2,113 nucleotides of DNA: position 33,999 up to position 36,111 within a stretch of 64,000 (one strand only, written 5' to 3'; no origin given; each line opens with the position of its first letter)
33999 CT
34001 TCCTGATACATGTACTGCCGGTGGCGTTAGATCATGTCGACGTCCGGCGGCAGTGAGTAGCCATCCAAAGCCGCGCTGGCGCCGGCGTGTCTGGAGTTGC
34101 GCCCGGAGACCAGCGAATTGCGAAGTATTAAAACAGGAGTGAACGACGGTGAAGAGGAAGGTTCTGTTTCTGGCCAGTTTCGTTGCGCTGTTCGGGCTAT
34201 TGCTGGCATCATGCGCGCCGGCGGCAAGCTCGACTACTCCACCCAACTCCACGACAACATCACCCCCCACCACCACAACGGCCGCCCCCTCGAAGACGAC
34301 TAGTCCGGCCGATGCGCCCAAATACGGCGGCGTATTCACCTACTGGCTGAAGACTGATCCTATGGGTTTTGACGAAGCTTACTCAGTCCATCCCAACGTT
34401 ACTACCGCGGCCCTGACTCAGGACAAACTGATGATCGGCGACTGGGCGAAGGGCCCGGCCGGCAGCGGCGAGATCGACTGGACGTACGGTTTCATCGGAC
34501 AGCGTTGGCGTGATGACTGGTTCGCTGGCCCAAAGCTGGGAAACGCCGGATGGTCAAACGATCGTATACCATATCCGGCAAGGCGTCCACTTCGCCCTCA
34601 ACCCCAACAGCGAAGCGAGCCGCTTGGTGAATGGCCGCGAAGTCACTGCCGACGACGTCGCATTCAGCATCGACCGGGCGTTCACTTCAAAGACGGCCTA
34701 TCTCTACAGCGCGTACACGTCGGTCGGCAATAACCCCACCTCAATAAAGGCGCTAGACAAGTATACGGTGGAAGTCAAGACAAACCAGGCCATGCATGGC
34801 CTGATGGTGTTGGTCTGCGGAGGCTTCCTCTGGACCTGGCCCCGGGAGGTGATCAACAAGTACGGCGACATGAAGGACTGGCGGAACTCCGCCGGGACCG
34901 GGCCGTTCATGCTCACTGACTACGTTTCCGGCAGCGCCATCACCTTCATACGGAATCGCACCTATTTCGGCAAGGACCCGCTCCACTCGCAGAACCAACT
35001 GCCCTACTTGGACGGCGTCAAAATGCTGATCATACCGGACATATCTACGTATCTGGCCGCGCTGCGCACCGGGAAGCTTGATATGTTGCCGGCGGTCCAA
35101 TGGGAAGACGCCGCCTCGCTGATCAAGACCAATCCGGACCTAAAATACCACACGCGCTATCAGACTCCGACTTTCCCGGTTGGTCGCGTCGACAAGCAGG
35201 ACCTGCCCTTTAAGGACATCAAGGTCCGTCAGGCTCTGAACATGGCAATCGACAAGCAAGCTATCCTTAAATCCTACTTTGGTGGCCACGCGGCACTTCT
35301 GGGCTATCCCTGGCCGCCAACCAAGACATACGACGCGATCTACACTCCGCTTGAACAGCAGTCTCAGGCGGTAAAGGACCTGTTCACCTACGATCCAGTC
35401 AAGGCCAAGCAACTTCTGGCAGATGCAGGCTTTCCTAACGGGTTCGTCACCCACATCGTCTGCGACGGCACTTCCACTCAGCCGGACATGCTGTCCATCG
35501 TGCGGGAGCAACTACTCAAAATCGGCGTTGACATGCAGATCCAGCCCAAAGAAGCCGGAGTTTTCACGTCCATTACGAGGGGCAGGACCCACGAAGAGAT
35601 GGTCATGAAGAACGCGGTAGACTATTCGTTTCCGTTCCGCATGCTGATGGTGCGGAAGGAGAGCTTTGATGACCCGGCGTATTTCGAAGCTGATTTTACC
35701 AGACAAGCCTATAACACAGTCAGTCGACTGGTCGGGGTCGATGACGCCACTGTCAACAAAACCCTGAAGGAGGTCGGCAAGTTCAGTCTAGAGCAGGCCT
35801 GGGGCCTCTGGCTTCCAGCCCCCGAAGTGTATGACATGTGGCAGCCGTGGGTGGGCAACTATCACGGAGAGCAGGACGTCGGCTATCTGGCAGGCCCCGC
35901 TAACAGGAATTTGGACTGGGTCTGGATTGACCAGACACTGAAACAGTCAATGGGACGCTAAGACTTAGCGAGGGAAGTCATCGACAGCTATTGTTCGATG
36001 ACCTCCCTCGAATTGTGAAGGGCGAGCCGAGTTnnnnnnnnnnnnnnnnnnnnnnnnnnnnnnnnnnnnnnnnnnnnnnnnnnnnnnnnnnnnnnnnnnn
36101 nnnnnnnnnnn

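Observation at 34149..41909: Co-oriented, tightly spaced candidate operon coupling an SBP, two family-III CoA-transferases and a transhydroxylase-like molybdoenzyme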

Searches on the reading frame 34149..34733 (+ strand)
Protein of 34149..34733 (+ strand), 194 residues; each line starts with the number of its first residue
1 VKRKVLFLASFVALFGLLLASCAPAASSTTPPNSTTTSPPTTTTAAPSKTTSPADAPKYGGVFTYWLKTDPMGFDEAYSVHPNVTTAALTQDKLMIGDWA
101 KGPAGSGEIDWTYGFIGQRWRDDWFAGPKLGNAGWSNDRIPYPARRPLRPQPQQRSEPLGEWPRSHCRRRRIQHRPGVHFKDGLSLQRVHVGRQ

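Call 3: search_protein_families(library=pfam, proteins=[window:34149-34733:+])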
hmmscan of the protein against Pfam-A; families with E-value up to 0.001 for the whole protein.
window:34149-34733:+ (194 aa): 1 family
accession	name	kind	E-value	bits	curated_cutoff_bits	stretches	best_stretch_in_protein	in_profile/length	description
PF21827.1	New_glue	-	0.00033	20.8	31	1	1-52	1-52/94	New glue protein family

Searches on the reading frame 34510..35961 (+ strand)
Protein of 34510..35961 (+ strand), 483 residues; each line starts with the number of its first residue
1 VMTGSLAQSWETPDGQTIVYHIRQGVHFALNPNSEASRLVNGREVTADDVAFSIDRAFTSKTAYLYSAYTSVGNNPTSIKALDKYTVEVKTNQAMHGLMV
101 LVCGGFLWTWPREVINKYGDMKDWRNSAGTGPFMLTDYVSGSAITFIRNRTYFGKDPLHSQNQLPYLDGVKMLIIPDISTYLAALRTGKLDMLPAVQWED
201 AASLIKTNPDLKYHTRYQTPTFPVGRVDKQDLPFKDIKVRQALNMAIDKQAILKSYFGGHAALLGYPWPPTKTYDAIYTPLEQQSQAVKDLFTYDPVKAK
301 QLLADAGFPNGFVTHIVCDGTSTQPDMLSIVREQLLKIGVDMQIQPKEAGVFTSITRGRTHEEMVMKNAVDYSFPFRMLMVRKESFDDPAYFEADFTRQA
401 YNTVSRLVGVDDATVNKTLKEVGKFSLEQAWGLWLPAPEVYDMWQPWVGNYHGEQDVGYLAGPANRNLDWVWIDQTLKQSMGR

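Call 3: search_protein_families(library=pfam, proteins=[window:34510-35961:+])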
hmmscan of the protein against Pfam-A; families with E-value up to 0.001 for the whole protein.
window:34510-35961:+ (483 aa): 1 family
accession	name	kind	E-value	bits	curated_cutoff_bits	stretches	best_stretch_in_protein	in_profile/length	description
PF00496.27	SBP_bac_5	-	2.7e-64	218.1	32.4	1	4-376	4-354/368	Bacterial extracellular solute-binding proteins, family 5 Middle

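Call 8: search_protein_families(library=ncbifam, proteins=[window:34510-35961:+], max_evalue=0.00001)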
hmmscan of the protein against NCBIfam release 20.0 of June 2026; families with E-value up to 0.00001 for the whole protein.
window:34510-35961:+ (483 aa): 10 families
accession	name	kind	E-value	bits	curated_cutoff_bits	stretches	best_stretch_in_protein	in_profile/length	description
NF011942.0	PRK15413.1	equivalog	5.5e-26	91.3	594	1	7-361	76-397/512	glutathione ABC transporter substrate-binding protein GsiB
NF043070.1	DppA_dipep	equivalog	6.7e-24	84.3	1005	1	4-375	76-440/535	dipeptide ABC transporter periplasmic-binding protein DppA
TIGR02294.1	nickel_nikA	equivalog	1.1e-23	83.6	393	1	5-347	51-379/501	nickel ABC transporter substrate-binding protein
NF045467.1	Opp4A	equivalog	5.4e-19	67.8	650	1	78-308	155-380/556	oligopeptide ABC transporter substrate-binding protein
NF011689.0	PRK15109.1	equivalog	1.9e-18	66.5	560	1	4-350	81-419/547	ABC transporter substrate-binding protein SapA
NF011684.0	PRK15104.1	equivalog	5.6e-17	61.6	947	1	5-405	85-481/543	oligopeptide ABC transporter substrate-binding protein OppA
NF045468.1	Opp5A_nikA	equivalog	5.5e-16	58.1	600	1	4-358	59-368/488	nickel ABC transporter substrate-binding protein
TIGR04028.1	SBP_KPN_01854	hypoth_equivalog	1.7e-13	50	468.5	1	123-351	158-386/509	TIGR04028 family ABC transporter substrate-binding protein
NF007287.0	PRK09755.1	equivalog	6.4e-12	45.1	1098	1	7-277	81-346/535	ABC transporter substrate-binding protein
NF047575.1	opine_bind_CntA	exception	7.9e-10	37.9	800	1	5-261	80-323/535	staphylopine-dependent metal ABC transporter substrate-binding lipoprotein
